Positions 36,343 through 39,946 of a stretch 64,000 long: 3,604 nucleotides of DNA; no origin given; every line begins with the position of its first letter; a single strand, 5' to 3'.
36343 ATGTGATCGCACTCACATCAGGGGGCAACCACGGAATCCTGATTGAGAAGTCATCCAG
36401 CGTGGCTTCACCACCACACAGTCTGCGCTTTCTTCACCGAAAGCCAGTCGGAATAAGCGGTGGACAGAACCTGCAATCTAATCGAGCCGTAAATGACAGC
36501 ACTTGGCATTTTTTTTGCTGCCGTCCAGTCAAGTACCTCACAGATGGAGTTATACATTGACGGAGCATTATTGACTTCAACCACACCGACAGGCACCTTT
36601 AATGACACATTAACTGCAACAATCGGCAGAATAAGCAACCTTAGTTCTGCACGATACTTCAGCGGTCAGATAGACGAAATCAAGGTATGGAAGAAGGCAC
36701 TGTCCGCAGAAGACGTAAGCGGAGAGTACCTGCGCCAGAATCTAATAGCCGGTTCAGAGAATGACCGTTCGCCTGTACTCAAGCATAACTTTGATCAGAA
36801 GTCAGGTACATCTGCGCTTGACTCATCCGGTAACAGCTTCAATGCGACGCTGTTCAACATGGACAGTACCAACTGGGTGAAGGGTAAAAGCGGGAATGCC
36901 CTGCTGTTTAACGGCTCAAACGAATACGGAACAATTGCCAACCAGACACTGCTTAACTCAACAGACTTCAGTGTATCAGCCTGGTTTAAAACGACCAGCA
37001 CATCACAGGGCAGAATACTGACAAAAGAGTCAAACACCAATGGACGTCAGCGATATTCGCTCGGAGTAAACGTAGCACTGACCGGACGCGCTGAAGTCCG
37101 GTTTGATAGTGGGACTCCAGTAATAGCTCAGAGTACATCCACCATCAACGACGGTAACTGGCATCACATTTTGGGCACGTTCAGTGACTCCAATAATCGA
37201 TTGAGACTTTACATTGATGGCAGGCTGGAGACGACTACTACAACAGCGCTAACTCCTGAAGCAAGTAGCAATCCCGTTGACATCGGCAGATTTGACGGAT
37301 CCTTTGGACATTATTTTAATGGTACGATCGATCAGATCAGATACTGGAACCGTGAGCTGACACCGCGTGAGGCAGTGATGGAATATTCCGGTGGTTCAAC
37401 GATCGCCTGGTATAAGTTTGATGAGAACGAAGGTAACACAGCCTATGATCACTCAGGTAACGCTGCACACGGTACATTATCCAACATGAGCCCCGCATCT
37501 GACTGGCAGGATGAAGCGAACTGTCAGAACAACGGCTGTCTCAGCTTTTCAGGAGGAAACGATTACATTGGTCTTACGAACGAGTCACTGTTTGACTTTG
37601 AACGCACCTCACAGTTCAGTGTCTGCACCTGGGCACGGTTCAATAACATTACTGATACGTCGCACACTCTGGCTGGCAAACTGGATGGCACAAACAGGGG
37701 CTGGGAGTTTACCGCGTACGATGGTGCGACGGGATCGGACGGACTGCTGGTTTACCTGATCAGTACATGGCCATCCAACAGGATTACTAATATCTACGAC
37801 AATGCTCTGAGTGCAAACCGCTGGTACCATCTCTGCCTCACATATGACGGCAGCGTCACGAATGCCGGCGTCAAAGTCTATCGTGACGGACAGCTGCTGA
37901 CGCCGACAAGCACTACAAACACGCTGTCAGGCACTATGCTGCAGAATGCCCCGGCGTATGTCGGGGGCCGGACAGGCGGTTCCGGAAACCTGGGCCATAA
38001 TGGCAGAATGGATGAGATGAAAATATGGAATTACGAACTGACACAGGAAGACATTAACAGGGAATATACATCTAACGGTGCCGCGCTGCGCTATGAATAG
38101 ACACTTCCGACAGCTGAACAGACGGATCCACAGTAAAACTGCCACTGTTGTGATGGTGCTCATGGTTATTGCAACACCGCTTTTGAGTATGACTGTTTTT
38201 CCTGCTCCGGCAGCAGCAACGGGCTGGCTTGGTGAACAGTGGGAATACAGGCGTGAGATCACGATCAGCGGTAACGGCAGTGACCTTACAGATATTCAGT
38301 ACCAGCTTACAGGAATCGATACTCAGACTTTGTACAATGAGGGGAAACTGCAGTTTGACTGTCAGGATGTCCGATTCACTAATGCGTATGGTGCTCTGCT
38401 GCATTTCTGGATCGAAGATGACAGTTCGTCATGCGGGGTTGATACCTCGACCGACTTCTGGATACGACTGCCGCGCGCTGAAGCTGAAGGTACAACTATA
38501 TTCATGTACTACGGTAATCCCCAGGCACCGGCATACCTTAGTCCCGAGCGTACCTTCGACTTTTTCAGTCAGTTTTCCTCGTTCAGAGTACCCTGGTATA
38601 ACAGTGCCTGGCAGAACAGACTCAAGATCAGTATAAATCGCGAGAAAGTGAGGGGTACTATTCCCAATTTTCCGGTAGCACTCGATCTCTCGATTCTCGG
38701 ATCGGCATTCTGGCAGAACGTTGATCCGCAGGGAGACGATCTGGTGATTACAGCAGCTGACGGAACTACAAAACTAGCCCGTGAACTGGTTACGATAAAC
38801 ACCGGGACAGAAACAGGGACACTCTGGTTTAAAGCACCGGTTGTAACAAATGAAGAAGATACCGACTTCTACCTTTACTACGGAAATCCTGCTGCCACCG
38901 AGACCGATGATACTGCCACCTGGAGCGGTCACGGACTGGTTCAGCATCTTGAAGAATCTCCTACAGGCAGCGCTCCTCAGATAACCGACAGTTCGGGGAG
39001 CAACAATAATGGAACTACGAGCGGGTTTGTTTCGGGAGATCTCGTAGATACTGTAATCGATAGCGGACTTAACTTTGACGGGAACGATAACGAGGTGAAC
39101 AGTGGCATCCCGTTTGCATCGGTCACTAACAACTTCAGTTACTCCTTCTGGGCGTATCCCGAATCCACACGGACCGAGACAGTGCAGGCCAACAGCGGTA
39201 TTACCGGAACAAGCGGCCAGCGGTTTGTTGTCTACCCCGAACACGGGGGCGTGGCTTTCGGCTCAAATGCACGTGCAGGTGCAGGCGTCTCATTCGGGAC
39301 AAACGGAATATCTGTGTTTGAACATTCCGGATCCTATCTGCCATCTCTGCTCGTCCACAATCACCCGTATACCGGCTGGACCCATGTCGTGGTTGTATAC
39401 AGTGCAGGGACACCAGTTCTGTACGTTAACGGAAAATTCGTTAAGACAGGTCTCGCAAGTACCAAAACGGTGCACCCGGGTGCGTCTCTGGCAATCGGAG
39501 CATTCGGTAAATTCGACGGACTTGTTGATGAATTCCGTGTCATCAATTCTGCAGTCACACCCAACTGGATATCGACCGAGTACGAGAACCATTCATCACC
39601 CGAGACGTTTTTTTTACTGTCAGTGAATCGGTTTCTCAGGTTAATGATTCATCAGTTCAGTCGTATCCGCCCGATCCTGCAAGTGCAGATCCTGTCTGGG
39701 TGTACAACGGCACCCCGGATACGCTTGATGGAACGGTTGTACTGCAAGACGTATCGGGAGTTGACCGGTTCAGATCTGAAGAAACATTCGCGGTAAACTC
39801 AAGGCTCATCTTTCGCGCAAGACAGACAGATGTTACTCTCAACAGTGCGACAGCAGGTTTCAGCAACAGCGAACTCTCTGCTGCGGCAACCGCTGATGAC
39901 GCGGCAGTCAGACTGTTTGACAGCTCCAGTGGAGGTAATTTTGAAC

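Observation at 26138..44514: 18.4-kb tandem array of three giant paralogous DUF2341-like + multi-LamG secreted proteins, translationally coupled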

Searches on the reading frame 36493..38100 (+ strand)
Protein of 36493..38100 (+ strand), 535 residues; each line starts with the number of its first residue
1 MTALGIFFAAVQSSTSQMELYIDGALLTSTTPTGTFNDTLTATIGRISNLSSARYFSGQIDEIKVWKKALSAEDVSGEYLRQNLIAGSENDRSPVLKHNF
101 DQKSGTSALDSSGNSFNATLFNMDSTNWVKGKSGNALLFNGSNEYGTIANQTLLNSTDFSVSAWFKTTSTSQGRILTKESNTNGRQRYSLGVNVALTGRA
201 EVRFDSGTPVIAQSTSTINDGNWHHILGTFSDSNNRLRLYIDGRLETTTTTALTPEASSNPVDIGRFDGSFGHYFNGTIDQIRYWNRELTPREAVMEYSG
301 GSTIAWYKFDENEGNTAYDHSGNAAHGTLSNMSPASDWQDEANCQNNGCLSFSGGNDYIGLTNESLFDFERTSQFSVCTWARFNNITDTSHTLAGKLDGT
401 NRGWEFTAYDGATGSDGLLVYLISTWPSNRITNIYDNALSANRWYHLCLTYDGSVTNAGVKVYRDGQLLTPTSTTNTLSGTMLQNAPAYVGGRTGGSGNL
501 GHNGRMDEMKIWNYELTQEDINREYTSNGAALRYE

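Call 4: search_protein_families(library=pfam, proteins=[window:36493-38100:+], max_evalue=0.01)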
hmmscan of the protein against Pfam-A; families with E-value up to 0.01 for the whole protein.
window:36493-38100:+ (535 aa): 6 families
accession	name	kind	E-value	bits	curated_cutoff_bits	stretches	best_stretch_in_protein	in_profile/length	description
PF13385.13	Laminin_G_3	-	3.1e-59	199.9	27.6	3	140-293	1-149/151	Concanavalin A-like lectin/glucanases superfamily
PF02210.31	Laminin_G_2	-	4e-10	40.7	22.9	1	165-284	1-123/126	Laminin G domain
PF02973.23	Sialidase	-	3.1e-08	33.8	26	0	14-76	115-182/189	Sialidase, N-terminal domain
PF07953.20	Toxin_R_bind_N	-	4.6e-08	33.4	23.8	1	317-476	4-155/191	Clostridium neurotoxin, N-terminal receptor binding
PF00354.24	Pentaxin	-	4.5e-07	30.2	25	0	440-527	81-169/194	Pentaxin family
PF00054.30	Laminin_G_1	-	0.0011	19.7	24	1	168-256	3-86/131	Laminin G domain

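Call 29: find_encoding_contigs(protein=window:36544-38100:+, flank=10000, max_places=10)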
Protein window:36544-38100:+ (518 aa): 1 contig read that carries it; 1 place shown.
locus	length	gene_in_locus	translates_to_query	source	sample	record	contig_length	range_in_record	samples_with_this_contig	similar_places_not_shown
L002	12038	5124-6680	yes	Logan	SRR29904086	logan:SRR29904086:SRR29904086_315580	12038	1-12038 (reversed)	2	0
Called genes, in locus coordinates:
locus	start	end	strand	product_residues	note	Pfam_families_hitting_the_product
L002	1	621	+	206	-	?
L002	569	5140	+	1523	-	PF07953:Toxin_R_bind_N (faint), PF10102:DUF2341, PF13385:Laminin_G_3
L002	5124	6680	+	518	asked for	PF02973:Sialidase (faint), PF13385:Laminin_G_3, PF00354:Pentaxin (faint), PF13385:Laminin_G_3, PF02210:Laminin_G_2 (weak), PF07953:Toxin_R_bind_N (weak), PF13385:Laminin_G_3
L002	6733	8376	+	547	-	PF10102:DUF2341, PF13385:Laminin_G_3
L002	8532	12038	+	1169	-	?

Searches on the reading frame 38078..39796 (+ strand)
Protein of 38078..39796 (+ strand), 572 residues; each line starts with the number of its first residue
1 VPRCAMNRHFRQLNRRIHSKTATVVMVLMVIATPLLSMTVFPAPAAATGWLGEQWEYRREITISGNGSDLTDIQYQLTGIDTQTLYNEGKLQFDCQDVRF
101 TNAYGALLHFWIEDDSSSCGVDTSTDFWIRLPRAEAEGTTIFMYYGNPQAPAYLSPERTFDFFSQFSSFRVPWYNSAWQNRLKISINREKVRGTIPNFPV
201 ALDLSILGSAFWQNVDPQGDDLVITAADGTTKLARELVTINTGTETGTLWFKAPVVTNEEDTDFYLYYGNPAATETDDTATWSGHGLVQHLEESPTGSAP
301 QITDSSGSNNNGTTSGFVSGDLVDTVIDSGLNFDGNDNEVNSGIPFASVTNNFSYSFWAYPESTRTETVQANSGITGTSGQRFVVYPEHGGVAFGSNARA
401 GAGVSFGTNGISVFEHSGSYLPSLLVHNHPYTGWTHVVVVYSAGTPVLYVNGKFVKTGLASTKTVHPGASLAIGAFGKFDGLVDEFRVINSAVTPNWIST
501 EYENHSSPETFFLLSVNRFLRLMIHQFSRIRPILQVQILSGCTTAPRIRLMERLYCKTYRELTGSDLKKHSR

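Call 4: search_protein_families(library=pfam, proteins=[window:38078-39796:+], max_evalue=0.01)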
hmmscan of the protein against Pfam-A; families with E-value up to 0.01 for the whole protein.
window:38078-39796:+ (572 aa): 2 families
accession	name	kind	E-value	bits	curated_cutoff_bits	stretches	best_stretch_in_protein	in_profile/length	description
PF10102.14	DUF2341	-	4.8e-25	88.3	23.4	2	94-171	1-76/84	Domain of unknown function (DUF2341)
PF13385.13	Laminin_G_3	-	3.2e-14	53.8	27.6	1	335-499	2-151/151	Concanavalin A-like lectin/glucanases superfamily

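Call 95: search_protein_families(library=ncbifam, proteins=[window:38078-39796:+], max_evalue=0.01)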
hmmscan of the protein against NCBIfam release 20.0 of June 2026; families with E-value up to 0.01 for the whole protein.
window:38078-39796:+ (572 aa): 0 families
